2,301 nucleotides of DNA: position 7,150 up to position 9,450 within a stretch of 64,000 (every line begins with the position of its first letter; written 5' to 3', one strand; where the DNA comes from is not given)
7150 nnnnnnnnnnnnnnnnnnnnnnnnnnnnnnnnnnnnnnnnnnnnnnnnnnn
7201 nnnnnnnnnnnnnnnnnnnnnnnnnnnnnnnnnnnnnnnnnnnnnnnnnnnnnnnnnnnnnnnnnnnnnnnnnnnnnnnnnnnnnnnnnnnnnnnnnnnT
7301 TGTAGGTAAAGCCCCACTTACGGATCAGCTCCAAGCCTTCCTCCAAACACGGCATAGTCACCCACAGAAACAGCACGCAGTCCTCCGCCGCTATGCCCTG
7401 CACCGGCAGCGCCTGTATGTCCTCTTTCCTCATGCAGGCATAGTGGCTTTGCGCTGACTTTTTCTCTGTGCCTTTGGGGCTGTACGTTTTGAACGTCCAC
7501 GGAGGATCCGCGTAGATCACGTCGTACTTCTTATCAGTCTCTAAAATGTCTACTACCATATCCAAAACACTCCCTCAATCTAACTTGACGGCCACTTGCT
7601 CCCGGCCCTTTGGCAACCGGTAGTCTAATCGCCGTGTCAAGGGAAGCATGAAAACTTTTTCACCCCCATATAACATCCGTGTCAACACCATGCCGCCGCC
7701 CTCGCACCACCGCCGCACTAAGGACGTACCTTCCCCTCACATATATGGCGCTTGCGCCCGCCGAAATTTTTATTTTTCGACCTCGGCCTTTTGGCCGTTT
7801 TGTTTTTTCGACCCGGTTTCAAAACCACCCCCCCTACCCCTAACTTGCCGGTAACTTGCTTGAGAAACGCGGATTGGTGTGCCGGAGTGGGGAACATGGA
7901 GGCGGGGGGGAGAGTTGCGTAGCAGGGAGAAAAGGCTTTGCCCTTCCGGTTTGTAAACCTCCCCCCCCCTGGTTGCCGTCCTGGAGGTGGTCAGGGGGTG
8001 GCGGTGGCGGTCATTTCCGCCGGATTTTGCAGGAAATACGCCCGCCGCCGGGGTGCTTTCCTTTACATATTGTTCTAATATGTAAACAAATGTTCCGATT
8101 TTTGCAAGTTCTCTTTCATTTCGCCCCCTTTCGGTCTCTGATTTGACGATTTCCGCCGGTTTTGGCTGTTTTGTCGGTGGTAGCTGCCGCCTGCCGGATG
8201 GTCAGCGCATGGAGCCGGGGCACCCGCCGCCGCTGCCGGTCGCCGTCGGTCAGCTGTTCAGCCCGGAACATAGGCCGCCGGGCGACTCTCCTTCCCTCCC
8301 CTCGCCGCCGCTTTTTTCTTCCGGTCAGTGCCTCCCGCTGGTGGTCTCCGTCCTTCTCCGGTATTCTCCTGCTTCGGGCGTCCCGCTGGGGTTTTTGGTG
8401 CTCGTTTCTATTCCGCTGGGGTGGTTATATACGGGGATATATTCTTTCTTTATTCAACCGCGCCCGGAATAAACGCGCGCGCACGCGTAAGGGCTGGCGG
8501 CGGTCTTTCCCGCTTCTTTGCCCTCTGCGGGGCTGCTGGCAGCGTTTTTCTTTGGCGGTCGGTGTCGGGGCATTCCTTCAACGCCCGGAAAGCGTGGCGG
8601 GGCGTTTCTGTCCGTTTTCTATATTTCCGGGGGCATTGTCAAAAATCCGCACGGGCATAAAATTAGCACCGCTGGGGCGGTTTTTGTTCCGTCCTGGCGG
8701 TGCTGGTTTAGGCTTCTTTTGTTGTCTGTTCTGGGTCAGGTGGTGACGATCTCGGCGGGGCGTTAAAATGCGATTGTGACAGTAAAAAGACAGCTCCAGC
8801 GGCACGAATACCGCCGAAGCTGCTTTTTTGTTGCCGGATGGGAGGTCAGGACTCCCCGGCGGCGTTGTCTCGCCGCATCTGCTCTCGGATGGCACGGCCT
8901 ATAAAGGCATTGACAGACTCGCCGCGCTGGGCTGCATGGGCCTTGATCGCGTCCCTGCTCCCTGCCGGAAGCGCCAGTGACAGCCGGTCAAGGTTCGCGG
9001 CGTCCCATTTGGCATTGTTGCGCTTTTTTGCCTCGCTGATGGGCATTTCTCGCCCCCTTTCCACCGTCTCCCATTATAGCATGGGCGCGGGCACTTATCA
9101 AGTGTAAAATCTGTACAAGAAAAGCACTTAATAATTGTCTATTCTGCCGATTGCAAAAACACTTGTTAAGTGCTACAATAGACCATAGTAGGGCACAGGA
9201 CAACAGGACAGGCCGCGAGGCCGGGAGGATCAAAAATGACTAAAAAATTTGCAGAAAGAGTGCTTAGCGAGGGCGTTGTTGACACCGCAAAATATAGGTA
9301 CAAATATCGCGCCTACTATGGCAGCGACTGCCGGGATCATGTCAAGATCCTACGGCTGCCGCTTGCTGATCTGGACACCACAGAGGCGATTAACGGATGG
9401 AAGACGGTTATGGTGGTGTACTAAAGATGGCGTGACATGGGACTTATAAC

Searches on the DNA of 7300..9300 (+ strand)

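Call 6: search_rna_families(source=window, start=7300, end=9300, threshold=evalue, max_evalue=10, show_alignments=2)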
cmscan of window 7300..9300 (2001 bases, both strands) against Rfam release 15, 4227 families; matches with E-value up to 10: 2.
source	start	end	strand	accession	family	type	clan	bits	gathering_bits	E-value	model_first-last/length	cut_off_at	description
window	7900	7970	+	RF00802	mir-207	Gene; miRNA;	-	21.6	88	0.6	1-78/78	no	mir-207 microRNA precursor family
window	8507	8578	+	RF02837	anti-hemB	Gene; sRNA;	-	15.6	49.5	1.8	1-81/81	no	Burkholderia RNA 7 (anti-hemB)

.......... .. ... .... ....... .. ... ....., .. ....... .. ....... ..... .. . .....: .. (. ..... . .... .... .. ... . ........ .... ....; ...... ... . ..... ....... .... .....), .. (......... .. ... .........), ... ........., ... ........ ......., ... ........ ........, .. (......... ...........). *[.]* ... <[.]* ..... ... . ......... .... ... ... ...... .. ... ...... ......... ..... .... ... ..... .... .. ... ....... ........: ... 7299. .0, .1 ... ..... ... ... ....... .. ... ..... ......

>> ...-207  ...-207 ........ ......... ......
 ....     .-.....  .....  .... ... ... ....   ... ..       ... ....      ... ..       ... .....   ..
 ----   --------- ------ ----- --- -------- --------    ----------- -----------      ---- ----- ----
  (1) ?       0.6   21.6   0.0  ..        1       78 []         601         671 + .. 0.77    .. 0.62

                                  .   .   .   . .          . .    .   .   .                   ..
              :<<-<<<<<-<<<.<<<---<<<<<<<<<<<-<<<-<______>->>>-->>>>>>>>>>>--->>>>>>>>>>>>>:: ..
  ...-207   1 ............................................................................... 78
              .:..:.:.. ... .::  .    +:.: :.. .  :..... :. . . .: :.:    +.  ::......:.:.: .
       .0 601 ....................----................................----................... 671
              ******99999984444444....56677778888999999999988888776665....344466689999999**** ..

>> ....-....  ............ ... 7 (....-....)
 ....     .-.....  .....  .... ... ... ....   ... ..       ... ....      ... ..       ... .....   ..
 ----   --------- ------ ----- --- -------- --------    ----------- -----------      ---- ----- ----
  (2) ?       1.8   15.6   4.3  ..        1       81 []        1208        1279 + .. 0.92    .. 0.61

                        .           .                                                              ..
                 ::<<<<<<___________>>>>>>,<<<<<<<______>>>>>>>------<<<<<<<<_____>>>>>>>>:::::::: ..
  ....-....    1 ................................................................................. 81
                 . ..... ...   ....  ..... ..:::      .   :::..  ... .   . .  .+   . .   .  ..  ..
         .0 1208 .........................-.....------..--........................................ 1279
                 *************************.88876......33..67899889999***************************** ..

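Call 9: search_dna_similar(query=window:7566-8845:+, collection=phages, mode=distant, max_rows=20)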
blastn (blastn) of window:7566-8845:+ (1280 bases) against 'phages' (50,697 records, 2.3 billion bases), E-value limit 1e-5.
Records with a match: 1; places in all: 1; records where one place covers at least 80% of the query: 1.
Best place of each record, by identity: 80-90% 1.
By first word of the organism name: Bacteriophage 1.
By host as written in the record: - 1.
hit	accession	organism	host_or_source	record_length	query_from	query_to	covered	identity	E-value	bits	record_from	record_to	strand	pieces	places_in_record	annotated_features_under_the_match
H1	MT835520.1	Bacteriophage sp.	human fecal samples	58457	3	1196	93%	88.9%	0e+0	1547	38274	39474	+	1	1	record has no annotation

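Call 11: get_annotated_region(hit=H1, flank=6000)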
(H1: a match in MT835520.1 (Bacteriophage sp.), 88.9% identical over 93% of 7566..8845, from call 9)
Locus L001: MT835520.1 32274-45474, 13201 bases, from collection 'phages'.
description: UNVERIFIED: Bacteriophage sp. clone scaffold_87 genomic sequence.
organism: Bacteriophage sp. (NCBI taxid 38018)
taxonomy: Viruses
host: -; source: human fecal samples; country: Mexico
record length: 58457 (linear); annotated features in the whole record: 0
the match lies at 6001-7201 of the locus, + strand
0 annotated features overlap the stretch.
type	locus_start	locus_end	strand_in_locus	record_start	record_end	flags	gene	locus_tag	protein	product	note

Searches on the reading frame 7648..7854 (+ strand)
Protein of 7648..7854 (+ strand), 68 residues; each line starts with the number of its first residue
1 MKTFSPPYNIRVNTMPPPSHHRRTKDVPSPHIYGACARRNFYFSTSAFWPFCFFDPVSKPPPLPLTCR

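Call 57: search_protein_families(library=phrogs, proteins=[window:7648-7854:+], max_evalue=0.1)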
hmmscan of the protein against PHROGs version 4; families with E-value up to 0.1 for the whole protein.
window:7648-7854:+ (68 aa): 0 families

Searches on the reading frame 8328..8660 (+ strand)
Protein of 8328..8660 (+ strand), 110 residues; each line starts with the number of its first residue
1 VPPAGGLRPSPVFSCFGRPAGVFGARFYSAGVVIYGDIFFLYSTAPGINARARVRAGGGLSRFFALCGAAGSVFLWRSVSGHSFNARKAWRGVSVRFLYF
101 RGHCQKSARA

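Call 57: search_protein_families(library=phrogs, proteins=[window:8328-8660:+], max_evalue=0.1)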
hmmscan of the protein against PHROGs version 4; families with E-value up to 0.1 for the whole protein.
window:8328-8660:+ (110 aa): 2 families
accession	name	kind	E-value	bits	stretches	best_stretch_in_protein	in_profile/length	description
phrog_28727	-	lysis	0.075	14.2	1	28-92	34-91/143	holin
phrog_36446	-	unknown function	0.091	13.9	0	72-100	7-35/49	-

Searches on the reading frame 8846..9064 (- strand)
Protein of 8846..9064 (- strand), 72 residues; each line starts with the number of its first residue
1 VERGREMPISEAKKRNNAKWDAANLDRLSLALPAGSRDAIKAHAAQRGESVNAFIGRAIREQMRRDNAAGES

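Call 10: search_protein_families(library=pfam, proteins=[window:8846-9064:-], max_evalue=0.01)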
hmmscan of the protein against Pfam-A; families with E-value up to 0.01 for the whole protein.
window:8846-9064:- (72 aa): 1 family
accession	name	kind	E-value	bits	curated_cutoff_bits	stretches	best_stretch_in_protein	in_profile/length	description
PF01402.27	RHH_1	-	0.0095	16.3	20.5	0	27-62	1-36/39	Ribbon-helix-helix protein, copG family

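Call 26: search_protein_families(library=phrogs, proteins=[window:8846-9064:-], max_evalue=0.001)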
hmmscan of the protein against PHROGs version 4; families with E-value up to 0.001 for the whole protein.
window:8846-9064:- (72 aa): 3 families
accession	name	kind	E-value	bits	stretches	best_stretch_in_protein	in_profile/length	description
phrog_13890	-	unknown function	1.1e-17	64.7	1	10-68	2-60/73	-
phrog_3178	-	transcription regulation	0.00013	23.3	1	19-67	3-51/125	Arc-like DNA binding domain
phrog_1287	-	unknown function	0.00045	21.6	1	21-67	5-51/115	-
